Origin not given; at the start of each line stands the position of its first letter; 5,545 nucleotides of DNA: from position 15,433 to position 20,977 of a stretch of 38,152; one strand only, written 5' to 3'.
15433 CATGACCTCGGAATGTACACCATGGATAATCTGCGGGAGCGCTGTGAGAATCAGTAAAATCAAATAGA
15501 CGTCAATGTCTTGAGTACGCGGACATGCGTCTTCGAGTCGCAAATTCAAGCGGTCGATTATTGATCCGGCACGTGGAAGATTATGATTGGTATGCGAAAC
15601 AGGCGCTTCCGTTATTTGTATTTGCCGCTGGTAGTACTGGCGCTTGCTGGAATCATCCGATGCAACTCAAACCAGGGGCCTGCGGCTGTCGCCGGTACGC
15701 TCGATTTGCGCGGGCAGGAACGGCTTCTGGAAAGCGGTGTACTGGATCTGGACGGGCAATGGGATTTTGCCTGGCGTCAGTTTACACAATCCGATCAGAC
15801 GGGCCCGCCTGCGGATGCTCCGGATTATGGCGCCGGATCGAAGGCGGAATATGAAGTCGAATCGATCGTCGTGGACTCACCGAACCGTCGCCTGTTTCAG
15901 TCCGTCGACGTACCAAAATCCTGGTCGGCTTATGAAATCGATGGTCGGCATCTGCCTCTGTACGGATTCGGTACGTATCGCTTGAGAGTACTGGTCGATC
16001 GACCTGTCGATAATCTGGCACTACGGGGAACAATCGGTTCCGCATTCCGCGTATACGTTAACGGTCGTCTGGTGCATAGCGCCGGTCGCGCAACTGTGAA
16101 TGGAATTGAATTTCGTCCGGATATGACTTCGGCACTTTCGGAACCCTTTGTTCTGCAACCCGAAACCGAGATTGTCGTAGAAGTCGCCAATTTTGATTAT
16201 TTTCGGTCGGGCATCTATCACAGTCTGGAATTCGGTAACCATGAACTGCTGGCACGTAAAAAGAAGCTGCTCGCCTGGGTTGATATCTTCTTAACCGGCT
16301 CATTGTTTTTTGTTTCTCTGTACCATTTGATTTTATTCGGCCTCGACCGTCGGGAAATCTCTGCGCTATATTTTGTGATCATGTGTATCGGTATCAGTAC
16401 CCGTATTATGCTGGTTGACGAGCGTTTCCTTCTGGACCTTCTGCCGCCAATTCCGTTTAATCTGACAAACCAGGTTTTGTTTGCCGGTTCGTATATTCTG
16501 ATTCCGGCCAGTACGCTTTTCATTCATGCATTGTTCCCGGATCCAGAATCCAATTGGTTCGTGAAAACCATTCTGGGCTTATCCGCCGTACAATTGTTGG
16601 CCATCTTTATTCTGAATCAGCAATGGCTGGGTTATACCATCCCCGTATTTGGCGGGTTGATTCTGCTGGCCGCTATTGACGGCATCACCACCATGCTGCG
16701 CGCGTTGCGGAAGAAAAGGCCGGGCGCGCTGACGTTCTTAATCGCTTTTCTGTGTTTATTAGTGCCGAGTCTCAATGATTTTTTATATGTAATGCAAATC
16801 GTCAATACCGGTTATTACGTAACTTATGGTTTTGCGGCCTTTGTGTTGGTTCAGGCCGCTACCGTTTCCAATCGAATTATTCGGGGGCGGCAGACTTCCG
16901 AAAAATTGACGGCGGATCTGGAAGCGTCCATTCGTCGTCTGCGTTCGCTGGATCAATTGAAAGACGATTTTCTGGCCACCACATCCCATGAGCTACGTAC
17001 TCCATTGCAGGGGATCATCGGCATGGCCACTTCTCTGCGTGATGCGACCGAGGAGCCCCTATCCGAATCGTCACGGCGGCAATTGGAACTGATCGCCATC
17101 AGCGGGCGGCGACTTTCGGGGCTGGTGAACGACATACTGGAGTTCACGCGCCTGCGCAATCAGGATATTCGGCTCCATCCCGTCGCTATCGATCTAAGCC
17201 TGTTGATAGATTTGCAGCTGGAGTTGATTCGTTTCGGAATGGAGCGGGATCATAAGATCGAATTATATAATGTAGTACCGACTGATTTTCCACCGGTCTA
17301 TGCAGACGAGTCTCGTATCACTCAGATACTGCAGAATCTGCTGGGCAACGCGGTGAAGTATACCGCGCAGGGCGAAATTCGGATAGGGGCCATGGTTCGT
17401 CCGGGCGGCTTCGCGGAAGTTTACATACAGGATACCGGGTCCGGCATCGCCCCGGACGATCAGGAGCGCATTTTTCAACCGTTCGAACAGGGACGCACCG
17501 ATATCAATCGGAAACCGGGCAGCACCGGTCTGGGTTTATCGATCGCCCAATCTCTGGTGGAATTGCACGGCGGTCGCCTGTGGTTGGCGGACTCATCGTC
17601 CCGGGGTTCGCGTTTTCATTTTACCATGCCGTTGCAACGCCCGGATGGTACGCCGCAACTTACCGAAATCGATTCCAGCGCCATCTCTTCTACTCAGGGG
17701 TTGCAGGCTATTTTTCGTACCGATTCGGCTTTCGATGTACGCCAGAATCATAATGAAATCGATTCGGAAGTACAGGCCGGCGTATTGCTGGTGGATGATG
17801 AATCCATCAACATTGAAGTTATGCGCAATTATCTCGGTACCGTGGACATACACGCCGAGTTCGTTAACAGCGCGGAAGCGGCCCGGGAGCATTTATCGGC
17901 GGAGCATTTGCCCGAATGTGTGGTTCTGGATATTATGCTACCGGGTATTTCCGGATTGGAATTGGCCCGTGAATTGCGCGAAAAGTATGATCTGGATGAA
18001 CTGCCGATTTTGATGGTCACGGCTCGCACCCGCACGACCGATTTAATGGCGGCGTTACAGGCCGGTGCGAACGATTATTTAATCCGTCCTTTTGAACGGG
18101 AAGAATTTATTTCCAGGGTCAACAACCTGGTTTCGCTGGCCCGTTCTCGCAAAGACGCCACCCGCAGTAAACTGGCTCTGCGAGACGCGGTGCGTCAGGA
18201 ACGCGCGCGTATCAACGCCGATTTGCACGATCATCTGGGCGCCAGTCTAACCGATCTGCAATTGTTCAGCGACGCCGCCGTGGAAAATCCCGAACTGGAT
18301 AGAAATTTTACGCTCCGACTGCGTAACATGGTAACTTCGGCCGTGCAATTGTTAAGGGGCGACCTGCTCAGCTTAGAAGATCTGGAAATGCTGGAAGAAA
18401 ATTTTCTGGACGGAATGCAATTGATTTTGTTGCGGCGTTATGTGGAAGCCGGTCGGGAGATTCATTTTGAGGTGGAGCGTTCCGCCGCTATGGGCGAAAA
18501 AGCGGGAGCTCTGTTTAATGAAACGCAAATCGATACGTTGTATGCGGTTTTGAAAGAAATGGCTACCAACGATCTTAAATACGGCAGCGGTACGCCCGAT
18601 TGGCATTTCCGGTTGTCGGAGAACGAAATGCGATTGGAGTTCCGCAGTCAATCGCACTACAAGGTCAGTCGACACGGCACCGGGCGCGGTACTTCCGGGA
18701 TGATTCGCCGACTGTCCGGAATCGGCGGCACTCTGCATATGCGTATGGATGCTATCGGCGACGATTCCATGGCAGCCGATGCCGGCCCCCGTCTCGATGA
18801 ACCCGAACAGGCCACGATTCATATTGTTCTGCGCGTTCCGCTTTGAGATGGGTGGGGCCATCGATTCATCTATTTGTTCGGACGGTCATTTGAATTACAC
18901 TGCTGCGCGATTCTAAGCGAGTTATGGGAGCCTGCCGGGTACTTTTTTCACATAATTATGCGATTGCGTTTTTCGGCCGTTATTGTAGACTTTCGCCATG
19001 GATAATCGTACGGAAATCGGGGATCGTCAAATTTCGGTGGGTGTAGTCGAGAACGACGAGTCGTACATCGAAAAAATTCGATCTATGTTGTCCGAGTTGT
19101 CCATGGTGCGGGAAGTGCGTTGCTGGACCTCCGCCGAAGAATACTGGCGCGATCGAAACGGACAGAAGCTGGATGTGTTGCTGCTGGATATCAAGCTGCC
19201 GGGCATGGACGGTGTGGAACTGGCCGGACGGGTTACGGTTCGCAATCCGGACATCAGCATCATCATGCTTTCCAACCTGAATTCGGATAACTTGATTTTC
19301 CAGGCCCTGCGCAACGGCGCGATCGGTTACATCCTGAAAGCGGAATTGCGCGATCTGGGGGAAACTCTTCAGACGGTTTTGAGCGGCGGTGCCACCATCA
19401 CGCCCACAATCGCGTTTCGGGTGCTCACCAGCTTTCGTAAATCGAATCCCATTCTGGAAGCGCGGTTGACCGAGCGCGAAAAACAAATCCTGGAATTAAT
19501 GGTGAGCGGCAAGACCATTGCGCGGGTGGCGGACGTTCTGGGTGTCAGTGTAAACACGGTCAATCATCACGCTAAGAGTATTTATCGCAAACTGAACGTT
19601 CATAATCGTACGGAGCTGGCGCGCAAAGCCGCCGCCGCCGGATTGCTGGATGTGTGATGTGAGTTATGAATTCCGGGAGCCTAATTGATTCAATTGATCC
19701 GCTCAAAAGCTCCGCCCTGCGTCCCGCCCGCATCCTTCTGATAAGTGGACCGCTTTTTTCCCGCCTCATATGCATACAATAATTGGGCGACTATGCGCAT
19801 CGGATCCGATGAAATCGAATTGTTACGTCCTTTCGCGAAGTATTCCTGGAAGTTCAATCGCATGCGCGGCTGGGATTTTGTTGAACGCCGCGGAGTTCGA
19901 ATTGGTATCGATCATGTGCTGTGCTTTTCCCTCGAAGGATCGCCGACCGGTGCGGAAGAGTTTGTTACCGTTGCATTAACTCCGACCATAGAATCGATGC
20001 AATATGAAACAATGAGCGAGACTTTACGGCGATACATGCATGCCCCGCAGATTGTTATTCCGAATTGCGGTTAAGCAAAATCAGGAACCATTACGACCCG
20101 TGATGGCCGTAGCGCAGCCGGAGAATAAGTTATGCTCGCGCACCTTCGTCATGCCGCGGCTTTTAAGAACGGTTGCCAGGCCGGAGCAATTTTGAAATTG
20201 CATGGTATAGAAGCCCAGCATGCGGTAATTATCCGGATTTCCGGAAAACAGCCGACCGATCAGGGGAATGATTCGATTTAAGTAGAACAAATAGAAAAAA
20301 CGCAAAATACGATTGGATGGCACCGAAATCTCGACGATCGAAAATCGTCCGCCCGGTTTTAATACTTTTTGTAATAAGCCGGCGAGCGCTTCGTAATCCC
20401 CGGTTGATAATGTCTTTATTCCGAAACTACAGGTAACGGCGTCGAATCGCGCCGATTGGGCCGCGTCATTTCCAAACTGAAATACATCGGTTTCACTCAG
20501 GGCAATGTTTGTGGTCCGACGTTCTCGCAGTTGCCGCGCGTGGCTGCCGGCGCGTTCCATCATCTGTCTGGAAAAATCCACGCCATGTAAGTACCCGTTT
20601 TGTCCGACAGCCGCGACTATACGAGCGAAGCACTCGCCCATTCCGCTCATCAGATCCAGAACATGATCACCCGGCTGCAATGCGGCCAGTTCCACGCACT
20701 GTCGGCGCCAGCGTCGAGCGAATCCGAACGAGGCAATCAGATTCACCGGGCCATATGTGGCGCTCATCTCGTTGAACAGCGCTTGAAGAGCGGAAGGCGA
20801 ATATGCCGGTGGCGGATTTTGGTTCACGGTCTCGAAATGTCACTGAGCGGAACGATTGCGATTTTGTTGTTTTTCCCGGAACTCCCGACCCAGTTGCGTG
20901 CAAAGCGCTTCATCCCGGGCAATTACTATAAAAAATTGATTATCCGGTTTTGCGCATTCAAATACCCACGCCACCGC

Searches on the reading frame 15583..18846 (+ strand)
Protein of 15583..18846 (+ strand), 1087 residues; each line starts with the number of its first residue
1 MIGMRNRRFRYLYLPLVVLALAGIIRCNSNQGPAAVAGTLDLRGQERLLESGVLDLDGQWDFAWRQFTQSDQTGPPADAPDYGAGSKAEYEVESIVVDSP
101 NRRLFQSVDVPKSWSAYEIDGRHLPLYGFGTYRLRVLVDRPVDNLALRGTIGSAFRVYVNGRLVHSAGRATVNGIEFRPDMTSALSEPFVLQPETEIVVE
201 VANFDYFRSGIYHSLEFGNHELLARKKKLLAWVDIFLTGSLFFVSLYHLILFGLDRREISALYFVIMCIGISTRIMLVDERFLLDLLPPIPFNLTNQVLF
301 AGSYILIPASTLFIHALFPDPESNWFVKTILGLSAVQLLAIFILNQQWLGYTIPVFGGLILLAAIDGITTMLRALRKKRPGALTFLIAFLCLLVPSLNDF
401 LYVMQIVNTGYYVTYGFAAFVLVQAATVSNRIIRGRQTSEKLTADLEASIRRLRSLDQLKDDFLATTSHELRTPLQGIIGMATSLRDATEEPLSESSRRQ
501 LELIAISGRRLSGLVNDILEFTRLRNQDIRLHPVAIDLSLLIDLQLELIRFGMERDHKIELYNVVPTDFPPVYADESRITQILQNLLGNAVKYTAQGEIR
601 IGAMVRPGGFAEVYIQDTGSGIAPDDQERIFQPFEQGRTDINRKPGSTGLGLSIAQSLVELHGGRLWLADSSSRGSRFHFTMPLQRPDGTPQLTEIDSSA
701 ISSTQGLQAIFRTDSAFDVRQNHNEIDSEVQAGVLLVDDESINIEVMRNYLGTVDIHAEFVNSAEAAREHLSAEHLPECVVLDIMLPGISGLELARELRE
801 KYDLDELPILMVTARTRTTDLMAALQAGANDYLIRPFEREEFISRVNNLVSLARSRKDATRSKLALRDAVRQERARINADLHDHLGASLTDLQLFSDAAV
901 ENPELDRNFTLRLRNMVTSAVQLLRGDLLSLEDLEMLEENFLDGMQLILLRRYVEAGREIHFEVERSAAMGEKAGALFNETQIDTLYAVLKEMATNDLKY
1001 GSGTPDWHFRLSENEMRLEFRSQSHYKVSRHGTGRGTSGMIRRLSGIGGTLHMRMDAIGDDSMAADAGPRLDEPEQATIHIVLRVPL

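Call 20: search_protein_families(library=pfam, proteins=[window:15583-18846:+])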
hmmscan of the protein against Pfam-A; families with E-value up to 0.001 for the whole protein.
window:15583-18846:+ (1087 aa): 4 families
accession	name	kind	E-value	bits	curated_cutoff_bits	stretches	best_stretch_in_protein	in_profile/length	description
PF02518.31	HATPase_c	-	2.1e-30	105.9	26.4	1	575-685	2-110/111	Histidine kinase-, DNA gyrase B-, and HSP90-like ATPase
PF00072.30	Response_reg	-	5.7e-24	84.9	30.2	1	734-846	1-110/111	Response regulator receiver domain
PF07695.17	7TMR-DISM_7TM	-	1.3e-21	78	29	1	233-428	4-202/205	7TM diverse intracellular signalling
PF00512.31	HisKA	-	2.8e-17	62.9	26.9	1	460-526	2-65/66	His Kinase A (phospho-acceptor) domain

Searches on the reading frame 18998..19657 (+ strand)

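Call 20: search_protein_families(library=pfam, proteins=[window:18998-19657:+])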
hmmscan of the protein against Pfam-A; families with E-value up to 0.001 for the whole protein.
window:18998-19657:+ (219 aa): 5 families
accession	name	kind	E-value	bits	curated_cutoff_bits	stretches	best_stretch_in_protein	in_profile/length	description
PF00196.25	GerE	-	3.7e-18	65.3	23.5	1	156-211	2-57/57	Bacterial regulatory proteins, luxR family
PF00072.30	Response_reg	-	7.2e-18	65.2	30.2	1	15-115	2-100/111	Response regulator receiver domain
PF08281.18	Sigma70_r4_2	-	1.4e-07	31.5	25.7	1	155-193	9-48/54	Sigma-70, region 4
PF04545.22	Sigma70_r4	-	4.2e-05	23.4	24.1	1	155-199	3-48/50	Sigma-70, region 4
PF13384.12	HTH_23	-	0.00048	20.3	24.6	0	163-189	9-35/50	Homeodomain-like domain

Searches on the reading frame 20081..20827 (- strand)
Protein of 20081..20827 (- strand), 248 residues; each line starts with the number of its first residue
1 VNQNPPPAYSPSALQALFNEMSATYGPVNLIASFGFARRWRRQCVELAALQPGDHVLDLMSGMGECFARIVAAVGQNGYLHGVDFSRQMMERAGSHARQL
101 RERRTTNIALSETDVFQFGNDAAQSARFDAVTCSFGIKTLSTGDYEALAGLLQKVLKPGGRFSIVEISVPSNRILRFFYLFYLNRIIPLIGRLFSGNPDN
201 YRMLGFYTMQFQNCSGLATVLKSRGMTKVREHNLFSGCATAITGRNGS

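Call 20: search_protein_families(library=pfam, proteins=[window:20081-20827:-])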
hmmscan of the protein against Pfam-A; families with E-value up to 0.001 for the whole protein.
window:20081-20827:- (248 aa): 8 families
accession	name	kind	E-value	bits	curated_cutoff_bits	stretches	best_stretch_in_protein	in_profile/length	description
PF01209.24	Ubie_methyltran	-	1.6e-33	116.4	20.1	1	14-241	9-228/233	ubiE/COQ5 methyltransferase family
PF13847.12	Methyltransf_31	-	1.5e-12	47.8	27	1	52-168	3-113/145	Methyltransferase domain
PF13649.12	Methyltransf_25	-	4e-12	47.1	27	1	56-160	1-97/97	Methyltransferase domain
PF08242.18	Methyltransf_12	-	3.2e-10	41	30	1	57-162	1-98/98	Methyltransferase domain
PF13489.12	Methyltransf_23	-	3.7e-07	30.5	27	1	38-170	7-122/164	Methyltransferase domain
PF08241.18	Methyltransf_11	-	3e-06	28.2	21.2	1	67-163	10-94/95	Methyltransferase domain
PF01135.25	PCMT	-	2.8e-05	24.4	20.3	1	43-138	64-153/210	Protein-L-isoaspartate(D-aspartate) O-methyltransferase (PCMT)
PF02353.26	CMAS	-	0.00028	20.7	27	1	43-173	53-173/273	Mycolic acid cyclopropane synthetase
